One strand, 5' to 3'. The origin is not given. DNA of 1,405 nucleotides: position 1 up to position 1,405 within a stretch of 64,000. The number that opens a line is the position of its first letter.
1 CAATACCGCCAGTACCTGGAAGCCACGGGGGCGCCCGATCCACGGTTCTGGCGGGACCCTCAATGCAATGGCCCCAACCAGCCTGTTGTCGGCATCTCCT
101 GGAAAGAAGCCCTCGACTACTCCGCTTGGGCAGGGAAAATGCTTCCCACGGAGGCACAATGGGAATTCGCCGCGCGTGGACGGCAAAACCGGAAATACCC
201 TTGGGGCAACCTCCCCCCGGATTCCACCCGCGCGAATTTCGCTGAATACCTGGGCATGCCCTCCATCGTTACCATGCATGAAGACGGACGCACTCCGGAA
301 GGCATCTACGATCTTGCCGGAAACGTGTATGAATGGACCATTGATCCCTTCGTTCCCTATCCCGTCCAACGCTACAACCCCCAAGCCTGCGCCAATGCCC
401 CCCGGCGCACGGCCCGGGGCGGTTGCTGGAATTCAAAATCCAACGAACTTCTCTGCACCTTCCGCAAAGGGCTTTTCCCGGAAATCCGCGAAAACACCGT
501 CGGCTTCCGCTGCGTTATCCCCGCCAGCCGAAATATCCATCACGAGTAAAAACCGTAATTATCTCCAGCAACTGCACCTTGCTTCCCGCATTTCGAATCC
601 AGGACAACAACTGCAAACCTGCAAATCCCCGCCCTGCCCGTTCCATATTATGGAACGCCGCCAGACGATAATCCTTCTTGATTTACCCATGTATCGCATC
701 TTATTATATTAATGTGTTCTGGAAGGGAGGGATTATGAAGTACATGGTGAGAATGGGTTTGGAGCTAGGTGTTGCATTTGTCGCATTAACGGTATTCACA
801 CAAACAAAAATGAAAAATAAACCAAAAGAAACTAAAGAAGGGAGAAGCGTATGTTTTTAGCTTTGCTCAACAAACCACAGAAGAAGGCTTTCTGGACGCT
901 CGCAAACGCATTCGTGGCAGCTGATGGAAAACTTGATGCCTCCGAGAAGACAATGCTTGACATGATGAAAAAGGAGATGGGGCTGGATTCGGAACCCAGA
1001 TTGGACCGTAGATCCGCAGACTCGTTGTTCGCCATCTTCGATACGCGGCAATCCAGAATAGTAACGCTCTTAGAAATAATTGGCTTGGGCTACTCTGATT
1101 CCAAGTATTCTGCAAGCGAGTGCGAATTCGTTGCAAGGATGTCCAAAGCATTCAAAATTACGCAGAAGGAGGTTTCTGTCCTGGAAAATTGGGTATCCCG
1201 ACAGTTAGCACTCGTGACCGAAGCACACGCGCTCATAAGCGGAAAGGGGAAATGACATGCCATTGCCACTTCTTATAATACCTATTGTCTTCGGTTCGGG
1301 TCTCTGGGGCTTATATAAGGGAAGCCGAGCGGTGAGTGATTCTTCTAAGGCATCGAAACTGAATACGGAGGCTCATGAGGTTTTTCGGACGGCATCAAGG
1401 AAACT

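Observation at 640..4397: AT-richer cassette: micro-TM peptide + TerB-like + two glycine-zipper/coiled-coil membrane proteins facing a PLAAT/LRAT-like hydrolase; candidate undescribed membrane-targeting conflict system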

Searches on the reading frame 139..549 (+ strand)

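Call 3: search_protein_families(library=pfam, proteins=[window:139-549:+], max_evalue=1)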
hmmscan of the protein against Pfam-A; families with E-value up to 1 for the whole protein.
window:139-549:+ (136 aa): 1 family
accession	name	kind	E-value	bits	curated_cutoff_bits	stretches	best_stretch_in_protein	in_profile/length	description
PF03781.23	FGE-sulfatase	-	2.1e-22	80.4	23.3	1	2-126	112-254/255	Sulfatase-modifying factor enzyme 1-like domain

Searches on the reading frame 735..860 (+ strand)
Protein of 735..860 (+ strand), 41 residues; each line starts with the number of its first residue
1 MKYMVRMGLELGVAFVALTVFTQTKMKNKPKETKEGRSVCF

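Call 3: search_protein_families(library=pfam, proteins=[window:735-860:+], max_evalue=1)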
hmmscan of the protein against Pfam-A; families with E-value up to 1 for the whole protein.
window:735-860:+ (41 aa): 0 families

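Call 4: search_protein_families(library=padloc, proteins=[window:735-860:+], max_evalue=1)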
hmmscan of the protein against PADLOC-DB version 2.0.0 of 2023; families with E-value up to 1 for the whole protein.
window:735-860:+ (41 aa): 0 families

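Call 5: search_protein_families(library=ncbifam, proteins=[window:735-860:+], max_evalue=1)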
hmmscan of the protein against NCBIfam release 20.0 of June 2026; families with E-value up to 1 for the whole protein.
window:735-860:+ (41 aa): 0 families

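Call 8: search_protein_families(library=phrogs, proteins=[window:735-860:+], max_evalue=0.1)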
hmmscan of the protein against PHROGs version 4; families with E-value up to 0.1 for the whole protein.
window:735-860:+ (41 aa): 0 families

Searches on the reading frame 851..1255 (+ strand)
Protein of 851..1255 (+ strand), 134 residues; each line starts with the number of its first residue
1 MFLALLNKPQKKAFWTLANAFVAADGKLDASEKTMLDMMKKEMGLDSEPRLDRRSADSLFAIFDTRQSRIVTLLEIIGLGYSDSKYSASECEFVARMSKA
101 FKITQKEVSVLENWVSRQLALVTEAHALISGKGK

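Call 3: search_protein_families(library=pfam, proteins=[window:851-1255:+], max_evalue=1)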
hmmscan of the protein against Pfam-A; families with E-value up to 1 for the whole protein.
window:851-1255:+ (134 aa): 2 families
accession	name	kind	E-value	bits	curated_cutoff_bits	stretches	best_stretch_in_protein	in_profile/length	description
PF05099.18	TerB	-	2.8e-06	28.1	24.4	2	66-108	71-113/118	Tellurite resistance protein TerB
PF03735.19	ENT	-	0.051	14.1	28.5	0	6-48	4-46/71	ENT domain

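Call 4: search_protein_families(library=padloc, proteins=[window:851-1255:+], max_evalue=1)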
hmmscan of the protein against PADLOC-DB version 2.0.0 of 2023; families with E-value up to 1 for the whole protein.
window:851-1255:+ (134 aa): 0 families

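Call 5: search_protein_families(library=ncbifam, proteins=[window:851-1255:+], max_evalue=1)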
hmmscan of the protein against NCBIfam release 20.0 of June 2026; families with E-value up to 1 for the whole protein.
window:851-1255:+ (134 aa): 0 families

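Call 8: search_protein_families(library=phrogs, proteins=[window:851-1255:+], max_evalue=0.1)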
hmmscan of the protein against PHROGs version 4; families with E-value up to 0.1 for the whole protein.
window:851-1255:+ (134 aa): 0 families
